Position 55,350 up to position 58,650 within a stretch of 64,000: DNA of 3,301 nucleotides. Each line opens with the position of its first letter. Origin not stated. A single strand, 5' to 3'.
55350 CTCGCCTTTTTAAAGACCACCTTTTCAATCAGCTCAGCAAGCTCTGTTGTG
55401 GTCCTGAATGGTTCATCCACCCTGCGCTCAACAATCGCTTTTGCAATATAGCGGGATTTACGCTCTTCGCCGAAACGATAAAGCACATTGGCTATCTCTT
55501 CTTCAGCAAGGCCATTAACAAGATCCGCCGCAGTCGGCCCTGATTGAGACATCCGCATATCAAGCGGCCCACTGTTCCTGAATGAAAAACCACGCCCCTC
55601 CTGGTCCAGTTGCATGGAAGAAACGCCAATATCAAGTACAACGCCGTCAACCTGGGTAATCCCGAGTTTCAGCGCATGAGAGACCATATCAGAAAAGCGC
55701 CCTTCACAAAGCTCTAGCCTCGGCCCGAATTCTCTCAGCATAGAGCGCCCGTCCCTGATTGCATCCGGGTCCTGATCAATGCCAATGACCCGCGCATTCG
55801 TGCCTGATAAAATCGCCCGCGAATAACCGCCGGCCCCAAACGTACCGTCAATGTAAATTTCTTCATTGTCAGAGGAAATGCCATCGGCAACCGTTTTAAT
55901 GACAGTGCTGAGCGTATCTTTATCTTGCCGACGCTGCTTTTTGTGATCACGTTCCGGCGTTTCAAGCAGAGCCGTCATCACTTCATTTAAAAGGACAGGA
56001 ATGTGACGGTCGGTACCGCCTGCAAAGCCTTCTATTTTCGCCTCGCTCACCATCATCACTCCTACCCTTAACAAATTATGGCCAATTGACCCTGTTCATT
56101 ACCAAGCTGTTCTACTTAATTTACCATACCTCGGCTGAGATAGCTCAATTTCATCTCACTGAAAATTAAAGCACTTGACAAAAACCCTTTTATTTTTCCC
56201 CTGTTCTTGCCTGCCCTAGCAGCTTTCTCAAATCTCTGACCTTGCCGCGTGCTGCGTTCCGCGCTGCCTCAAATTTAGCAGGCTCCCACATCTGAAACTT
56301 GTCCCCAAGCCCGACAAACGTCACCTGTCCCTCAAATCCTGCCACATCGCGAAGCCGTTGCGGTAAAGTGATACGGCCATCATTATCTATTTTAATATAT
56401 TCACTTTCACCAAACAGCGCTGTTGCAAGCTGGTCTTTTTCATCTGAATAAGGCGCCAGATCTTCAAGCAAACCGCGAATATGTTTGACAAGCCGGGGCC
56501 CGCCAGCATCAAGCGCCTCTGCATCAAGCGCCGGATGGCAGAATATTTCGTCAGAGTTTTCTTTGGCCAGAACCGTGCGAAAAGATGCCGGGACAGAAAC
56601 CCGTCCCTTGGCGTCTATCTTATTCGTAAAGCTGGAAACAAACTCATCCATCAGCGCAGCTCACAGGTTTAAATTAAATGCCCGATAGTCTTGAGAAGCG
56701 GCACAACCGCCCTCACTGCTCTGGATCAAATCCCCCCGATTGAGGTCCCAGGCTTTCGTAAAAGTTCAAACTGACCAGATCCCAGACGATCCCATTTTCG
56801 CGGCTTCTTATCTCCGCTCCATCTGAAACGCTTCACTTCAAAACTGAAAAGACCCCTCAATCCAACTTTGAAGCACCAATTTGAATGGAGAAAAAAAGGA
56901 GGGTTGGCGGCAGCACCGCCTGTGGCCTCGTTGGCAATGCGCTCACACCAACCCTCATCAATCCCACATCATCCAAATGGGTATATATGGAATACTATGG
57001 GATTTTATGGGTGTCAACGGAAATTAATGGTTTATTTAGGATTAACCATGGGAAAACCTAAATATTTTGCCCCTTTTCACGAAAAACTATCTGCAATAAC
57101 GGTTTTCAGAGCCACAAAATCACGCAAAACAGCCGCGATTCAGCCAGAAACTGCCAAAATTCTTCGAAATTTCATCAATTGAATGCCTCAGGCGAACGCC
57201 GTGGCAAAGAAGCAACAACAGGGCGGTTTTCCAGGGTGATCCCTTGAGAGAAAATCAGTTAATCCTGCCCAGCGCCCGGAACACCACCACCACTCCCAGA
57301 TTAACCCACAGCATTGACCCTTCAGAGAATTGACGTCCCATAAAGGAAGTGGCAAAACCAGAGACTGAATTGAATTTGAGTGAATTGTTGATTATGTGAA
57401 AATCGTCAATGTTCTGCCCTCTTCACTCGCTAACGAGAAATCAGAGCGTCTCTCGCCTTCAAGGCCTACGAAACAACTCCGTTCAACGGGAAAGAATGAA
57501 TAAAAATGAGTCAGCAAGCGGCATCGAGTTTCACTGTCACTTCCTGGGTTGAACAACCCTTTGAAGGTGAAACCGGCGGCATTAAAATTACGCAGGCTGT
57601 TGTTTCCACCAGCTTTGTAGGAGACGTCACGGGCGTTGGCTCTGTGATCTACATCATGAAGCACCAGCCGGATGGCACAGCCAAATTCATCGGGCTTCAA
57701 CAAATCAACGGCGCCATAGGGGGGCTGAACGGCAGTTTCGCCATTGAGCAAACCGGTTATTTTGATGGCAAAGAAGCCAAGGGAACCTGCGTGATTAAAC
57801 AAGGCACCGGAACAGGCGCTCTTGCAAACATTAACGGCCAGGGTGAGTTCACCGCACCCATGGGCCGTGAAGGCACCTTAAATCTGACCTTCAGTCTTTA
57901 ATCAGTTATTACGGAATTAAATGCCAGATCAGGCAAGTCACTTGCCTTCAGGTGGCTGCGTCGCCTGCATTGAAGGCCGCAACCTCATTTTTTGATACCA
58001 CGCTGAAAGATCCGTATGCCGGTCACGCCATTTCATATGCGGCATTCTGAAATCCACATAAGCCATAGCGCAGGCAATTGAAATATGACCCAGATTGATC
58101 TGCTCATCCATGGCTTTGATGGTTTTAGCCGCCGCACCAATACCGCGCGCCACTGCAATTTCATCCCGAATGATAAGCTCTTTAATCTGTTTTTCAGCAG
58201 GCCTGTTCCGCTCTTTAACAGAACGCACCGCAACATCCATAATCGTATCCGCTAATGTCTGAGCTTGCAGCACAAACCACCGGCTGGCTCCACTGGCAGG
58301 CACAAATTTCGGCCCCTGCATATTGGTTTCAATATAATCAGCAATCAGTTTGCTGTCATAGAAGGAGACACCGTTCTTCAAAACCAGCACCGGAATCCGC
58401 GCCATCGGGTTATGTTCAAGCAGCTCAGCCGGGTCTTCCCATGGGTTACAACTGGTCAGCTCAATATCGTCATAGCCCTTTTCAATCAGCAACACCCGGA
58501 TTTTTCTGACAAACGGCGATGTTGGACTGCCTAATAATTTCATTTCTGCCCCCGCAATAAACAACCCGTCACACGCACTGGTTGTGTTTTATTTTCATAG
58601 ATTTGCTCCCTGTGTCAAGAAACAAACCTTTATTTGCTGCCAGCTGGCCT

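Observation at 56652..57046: mraZ has a leader of about 330 nt with a terminator and competing hairpins: an UpsM-like dcw attenuator or sRNA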

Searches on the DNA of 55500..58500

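Call 3: search_rna_families(source=window, start=55500, end=58500, threshold=evalue, max_evalue=10, show_alignments=3)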
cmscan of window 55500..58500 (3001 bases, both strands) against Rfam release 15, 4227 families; matches with E-value up to 10: 0.
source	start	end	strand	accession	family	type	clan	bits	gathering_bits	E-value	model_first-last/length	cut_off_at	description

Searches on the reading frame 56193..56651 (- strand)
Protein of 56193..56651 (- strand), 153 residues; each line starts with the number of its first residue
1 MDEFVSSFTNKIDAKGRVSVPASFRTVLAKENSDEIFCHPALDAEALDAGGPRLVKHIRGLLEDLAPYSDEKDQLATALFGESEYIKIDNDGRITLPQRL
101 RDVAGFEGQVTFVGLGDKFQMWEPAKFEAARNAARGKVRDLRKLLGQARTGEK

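Call 42: find_encoding_contigs(protein=window:56193-56651:-, flank=1500, max_places=4)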
Protein window:56193-56651:- (153 aa): 3 contigs read that carry it; 1 place shown.
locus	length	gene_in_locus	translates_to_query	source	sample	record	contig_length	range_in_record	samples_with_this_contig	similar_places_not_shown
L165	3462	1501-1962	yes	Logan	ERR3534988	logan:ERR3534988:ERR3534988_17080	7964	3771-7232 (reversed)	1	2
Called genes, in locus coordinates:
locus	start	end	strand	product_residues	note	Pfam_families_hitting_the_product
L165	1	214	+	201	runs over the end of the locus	PF02798:GST_N (faint), PF13417:GST_N_3, PF13409:GST_N_2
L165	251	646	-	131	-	PF11528:DUF3224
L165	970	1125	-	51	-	-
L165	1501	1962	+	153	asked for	PF02381:MraZ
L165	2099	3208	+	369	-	PF01795:Methyltransf_5, PF13847:Methyltransf_31 (faint)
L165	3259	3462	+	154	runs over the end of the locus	-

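Call 61: search_protein_families(library=pfam, proteins=[window:56193-56651:-], max_evalue=0.01)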
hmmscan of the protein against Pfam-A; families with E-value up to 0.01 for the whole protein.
window:56193-56651:- (153 aa): 2 families
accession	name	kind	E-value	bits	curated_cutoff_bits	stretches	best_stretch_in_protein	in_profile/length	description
PF02381.23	MraZ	-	8.8e-17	61.3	23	2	79-129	1-51/72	MraZ protein, putative antitoxin-like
PF04014.23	MazE_antitoxin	-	0.00046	20.5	24.7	0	87-107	3-23/48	Antidote-toxin recognition MazE, bacterial antitoxin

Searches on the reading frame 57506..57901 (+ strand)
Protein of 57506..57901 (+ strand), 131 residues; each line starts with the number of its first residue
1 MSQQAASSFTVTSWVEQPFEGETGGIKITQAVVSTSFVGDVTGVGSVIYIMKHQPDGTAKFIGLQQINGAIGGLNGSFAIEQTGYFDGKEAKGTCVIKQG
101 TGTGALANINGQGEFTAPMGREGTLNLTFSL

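Call 61: search_protein_families(library=pfam, proteins=[window:57506-57901:+], max_evalue=0.01)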
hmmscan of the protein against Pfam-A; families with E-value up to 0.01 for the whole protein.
window:57506-57901:+ (131 aa): 1 family
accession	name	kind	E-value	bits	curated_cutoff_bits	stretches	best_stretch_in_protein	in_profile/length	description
PF11528.13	DUF3224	-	9.3e-26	90.5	25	1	6-128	2-125/126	Protein of unknown function (DUF3224)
